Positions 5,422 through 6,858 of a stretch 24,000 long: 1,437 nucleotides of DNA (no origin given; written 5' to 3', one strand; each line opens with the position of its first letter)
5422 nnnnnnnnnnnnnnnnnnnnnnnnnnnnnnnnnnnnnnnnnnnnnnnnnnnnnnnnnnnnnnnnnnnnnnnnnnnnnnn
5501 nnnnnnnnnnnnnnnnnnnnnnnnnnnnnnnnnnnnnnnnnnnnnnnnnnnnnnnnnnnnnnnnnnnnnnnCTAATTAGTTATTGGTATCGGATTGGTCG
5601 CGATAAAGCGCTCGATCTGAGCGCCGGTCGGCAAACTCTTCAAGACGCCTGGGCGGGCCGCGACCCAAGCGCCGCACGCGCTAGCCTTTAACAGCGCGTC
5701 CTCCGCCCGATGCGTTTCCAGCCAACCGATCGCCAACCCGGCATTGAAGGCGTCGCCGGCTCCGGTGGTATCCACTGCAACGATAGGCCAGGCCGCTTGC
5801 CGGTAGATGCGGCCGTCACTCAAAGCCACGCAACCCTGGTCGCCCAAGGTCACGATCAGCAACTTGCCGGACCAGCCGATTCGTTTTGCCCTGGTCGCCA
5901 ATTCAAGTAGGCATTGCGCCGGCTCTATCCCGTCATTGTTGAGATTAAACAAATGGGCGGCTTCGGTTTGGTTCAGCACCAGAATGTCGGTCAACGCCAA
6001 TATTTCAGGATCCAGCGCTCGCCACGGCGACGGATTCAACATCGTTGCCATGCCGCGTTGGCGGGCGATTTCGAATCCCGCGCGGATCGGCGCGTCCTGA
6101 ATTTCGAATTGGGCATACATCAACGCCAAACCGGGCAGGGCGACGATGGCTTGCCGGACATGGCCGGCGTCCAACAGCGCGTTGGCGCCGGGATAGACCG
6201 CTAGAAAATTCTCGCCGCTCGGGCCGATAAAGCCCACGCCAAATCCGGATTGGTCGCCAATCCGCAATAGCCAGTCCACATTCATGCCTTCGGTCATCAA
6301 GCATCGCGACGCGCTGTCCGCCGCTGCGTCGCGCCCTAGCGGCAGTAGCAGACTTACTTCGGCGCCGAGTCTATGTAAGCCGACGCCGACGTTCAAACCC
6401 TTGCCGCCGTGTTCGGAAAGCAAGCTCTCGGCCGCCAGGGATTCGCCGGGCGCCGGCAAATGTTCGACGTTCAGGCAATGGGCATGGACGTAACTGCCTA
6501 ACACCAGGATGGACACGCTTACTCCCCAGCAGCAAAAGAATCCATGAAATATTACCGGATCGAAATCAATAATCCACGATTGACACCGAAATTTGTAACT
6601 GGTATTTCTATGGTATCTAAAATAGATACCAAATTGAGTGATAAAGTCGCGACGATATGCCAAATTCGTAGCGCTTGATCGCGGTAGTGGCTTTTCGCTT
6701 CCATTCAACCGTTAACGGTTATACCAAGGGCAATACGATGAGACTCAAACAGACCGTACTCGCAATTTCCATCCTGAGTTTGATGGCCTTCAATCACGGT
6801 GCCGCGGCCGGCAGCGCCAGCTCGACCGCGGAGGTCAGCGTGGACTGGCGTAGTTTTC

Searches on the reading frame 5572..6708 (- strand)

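Call 131: search_protein_families(library=pfam, proteins=[window:5572-6708:-], max_evalue=0.0001)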
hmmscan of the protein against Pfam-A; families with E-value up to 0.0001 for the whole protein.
window:5572-6708:- (378 aa): 1 family
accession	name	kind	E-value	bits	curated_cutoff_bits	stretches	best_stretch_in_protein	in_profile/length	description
PF00294.29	PfkB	-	1.1e-41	143.5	25.8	1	67-361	4-301/302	pfkB family carbohydrate kinase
